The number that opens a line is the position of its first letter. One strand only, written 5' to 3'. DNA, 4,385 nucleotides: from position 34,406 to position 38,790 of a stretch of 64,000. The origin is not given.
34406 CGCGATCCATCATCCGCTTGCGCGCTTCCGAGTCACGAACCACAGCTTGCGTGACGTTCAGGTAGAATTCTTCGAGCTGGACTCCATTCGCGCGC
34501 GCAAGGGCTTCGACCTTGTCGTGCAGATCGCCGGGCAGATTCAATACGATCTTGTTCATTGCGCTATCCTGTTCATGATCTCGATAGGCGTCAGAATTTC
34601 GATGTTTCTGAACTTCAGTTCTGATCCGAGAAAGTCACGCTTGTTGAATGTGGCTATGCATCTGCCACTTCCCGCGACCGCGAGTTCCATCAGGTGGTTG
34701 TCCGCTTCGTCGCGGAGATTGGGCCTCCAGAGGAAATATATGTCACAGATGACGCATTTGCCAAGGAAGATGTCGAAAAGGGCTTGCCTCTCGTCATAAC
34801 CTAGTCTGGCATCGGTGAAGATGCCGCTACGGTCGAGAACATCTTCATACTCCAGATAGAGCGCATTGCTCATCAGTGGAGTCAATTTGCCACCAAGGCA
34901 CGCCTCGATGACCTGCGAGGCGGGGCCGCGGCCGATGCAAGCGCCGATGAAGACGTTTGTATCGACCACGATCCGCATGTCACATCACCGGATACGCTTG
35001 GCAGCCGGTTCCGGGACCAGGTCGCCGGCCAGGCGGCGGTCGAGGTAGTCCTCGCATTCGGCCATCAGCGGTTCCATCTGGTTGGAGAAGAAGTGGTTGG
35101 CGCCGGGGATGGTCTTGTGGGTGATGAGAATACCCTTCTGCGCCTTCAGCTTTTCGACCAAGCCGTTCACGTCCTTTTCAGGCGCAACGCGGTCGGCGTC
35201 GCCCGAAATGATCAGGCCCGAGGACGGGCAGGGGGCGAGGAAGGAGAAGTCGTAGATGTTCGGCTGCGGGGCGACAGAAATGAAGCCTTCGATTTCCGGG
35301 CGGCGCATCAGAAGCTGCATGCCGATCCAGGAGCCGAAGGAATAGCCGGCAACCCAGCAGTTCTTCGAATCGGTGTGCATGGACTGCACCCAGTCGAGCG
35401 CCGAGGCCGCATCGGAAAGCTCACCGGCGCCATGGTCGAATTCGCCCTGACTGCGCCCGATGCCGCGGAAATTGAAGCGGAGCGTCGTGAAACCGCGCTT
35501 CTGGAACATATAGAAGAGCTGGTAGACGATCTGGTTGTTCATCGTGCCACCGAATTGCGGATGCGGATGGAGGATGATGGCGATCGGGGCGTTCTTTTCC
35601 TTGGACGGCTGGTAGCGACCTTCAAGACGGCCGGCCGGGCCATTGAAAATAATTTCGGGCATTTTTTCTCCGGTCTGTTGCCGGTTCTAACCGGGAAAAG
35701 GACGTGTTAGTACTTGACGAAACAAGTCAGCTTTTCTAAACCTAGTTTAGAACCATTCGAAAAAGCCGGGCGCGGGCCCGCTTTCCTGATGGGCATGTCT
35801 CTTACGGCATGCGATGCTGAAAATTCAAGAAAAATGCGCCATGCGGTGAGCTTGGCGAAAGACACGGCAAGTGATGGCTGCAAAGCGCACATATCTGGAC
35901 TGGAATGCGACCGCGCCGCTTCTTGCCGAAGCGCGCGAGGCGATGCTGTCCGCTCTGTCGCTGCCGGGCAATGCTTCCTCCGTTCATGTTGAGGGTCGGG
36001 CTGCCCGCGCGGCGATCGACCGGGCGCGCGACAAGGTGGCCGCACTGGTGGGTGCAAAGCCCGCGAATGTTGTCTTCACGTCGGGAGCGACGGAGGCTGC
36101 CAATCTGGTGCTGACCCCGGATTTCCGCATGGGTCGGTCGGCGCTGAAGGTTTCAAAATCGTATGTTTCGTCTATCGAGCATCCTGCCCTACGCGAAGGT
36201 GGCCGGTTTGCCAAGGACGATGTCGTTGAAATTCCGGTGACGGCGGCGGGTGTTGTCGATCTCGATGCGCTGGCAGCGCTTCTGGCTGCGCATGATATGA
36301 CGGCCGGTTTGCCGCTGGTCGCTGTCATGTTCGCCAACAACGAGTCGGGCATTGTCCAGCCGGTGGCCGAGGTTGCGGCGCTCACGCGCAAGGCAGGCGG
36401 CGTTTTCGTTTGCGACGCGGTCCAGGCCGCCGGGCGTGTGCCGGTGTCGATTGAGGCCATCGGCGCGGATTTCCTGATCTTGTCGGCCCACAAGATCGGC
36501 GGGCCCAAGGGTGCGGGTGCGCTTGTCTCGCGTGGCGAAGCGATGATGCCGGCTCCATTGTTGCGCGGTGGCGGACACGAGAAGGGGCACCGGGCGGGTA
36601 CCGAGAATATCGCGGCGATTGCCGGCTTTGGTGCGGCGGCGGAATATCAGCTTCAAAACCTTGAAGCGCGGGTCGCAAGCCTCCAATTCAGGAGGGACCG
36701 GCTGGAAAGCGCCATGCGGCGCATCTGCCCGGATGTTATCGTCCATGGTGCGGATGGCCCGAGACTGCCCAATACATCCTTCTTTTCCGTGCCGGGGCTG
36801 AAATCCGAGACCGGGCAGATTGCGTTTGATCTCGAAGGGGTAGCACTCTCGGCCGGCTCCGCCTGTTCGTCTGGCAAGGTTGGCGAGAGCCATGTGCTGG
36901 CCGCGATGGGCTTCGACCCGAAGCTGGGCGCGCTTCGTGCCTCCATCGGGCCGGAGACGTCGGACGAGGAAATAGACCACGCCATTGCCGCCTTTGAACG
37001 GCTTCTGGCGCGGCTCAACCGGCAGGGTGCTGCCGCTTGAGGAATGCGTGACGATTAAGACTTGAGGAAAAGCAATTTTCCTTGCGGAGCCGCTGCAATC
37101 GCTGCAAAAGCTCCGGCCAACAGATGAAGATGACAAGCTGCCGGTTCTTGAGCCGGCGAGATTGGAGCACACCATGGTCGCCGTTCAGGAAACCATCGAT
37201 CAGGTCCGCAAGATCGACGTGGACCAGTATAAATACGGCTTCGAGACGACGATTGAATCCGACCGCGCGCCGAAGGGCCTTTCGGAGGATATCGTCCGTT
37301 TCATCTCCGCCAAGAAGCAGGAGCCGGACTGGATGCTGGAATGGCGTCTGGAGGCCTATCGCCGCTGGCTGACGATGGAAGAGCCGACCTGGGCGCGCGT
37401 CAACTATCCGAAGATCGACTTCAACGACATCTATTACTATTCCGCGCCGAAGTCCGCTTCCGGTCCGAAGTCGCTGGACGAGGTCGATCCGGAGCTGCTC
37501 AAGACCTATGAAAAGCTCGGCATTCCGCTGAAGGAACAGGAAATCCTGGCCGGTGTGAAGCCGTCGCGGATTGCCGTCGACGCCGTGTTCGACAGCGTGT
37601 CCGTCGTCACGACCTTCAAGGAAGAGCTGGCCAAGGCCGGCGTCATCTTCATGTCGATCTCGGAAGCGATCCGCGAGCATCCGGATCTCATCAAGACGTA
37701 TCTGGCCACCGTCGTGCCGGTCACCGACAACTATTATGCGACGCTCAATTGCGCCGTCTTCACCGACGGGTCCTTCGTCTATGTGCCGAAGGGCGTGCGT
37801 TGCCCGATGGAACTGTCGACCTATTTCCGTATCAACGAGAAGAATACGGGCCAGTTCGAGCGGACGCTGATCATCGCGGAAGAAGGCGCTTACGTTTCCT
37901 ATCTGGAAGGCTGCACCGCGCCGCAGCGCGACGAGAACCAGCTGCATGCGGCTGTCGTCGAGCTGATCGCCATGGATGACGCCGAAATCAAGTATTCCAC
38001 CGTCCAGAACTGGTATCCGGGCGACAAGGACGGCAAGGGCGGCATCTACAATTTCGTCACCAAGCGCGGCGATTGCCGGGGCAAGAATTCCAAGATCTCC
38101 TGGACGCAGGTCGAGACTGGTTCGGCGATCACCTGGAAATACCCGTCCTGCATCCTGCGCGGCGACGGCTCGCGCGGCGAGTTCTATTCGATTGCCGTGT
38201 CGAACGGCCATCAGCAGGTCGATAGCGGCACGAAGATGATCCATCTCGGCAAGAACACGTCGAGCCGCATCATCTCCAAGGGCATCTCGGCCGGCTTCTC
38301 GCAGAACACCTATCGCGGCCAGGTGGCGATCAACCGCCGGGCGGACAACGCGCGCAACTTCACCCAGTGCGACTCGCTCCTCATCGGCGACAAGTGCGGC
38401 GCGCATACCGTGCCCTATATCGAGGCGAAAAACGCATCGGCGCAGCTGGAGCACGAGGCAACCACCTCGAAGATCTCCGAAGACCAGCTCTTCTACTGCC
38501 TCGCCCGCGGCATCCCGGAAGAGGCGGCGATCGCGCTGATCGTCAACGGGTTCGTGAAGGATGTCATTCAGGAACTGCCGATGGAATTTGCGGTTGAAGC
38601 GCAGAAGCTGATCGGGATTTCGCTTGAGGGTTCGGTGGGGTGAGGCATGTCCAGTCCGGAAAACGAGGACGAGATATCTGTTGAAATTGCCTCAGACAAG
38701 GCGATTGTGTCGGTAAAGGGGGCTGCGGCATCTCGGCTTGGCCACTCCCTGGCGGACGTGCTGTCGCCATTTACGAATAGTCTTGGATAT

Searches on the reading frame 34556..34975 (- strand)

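Call 71: search_protein_families(library=pfam, proteins=[window:34556-34975:-], max_evalue=0.01)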
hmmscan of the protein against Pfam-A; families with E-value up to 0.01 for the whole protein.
window:34556-34975:- (139 aa): 2 families
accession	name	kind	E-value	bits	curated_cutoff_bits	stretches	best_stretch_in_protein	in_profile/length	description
PF13470.12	PIN_3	-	1.9e-20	74.3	27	1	1-113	1-115/115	PIN domain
PF01850.27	PIN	-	0.0074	17.3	23.6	0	2-113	1-113/120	PIN domain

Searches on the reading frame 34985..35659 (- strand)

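Call 77: search_protein_families(library=ncbifam, proteins=[window:34985-35659:-], max_evalue=1e-10)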
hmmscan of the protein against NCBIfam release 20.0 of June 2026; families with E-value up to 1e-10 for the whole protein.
window:34985-35659:- (224 aa): 1 family
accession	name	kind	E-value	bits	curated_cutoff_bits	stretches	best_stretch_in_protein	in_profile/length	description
NF058544.1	IVPilMotSglTMyx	equivalog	3.9e-19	69.3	300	1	22-170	29-174/210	type IV pili motility protein SglT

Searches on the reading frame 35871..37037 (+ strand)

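Call 77: search_protein_families(library=ncbifam, proteins=[window:35871-37037:+], max_evalue=1e-10)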
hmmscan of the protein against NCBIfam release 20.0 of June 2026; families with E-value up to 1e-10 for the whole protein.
window:35871-37037:+ (389 aa): 15 families
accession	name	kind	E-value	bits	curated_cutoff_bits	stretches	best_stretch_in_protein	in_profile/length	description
TIGR03402.1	FeS_nifS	equivalog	5.7e-89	298.5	530.75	1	8-383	2-374/379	cysteine desulfurase NifS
TIGR03403.1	nifS_epsilon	equivalog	1.6e-70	237.9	587.7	1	8-383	2-377/382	NifS family cysteine desulfurase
TIGR03235.1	DNA_S_dndA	equivalog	2.6e-70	237.5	480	1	8-351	1-343/353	cysteine desulfurase DndA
NF010611.0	PRK14012.1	equivalog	2.1e-65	221.3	548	1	7-382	7-382/406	IscS subfamily cysteine desulfurase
TIGR02006.1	IscS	equivalog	7.6e-62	209.6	643.2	1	7-383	5-379/402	IscS subfamily cysteine desulfurase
NF002806.0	PRK02948.1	subfamily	6.2e-57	193.3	304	1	8-382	3-375/381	IscS subfamily cysteine desulfurase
TIGR01979.1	sufS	subfamily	7.5e-32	110.7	475.1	1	37-376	52-396/403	SufS family cysteine desulfurase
NF041166.1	f2_encap_cargo1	exception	3.5e-27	95.8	800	1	44-378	284-623/623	family 2A encapsulin nanocompartment cargo protein cysteine desulfurase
TIGR01976.1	am_tr_V_VC1184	hypoth_equivalog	2.2e-23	83.2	352.35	1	7-374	20-400/401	cysteine desulfurase-like protein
TIGR01977.1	am_tr_V_EF2568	hypoth_equivalog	6.8e-23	81.3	377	1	7-376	1-374/376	cysteine desulfurase family protein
NF008126.0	PRK10874.1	equivalog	2.1e-22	79.8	607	1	4-380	18-397/401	cysteine desulfurase CsdA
TIGR03392.1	FeS_syn_CsdA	equivalog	4.2e-20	72.3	493.6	1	5-382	16-396/398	cysteine desulfurase CsdA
NF006791.0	PRK09295.1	equivalog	6.4e-20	71.6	661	1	38-294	58-328/406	cysteine desulfurase SufS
TIGR04343.1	egtE_PLP_lyase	equivalog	9.2e-20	70.8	400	1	42-286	49-287/370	ergothioneine biosynthesis PLP-dependent enzyme EgtE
NF040779.1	Sec_lyase_SclA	exception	2.1e-15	56.5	525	1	39-236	35-228/378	selenocysteine lyase SclA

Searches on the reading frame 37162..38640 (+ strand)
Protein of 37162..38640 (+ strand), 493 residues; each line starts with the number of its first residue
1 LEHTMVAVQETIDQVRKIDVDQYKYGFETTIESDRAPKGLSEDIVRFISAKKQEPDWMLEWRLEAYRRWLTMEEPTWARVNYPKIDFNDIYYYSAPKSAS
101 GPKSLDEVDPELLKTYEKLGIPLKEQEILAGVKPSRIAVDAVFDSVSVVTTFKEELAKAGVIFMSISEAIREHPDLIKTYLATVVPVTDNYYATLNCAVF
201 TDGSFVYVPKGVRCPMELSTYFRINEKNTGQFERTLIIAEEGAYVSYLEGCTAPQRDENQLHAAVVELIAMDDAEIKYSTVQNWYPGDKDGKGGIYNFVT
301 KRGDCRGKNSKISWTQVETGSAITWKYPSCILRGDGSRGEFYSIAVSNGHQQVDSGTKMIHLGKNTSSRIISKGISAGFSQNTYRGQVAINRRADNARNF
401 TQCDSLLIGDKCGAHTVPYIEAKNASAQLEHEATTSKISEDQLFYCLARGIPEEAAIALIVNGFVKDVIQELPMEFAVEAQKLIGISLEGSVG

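Call 77: search_protein_families(library=ncbifam, proteins=[window:37162-38640:+], max_evalue=1e-10)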
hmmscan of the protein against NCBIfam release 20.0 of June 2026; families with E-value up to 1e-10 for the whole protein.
window:37162-38640:+ (493 aa): 5 families
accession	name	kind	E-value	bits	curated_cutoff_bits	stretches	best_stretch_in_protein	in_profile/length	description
NF008773.0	PRK11814.1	equivalog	8.9e-278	921.6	717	1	7-493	3-484/484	Fe-S cluster assembly protein SufB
TIGR01980.1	sufB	equivalog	1.5e-192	640.2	346.4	1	22-484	2-448/448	Fe-S cluster assembly protein SufB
NF052511.1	SUF_like_SmsB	exception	1.4e-55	189.1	650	1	40-491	12-444/445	SUF-like minimal system protein SmsB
TIGR01981.1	sufD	equivalog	1.4e-47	162.3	222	1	198-477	2-271/275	Fe-S cluster assembly protein SufD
NF008194.0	PRK10948.1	equivalog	2e-13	50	489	1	320-473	249-402/423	Fe-S cluster assembly protein SufD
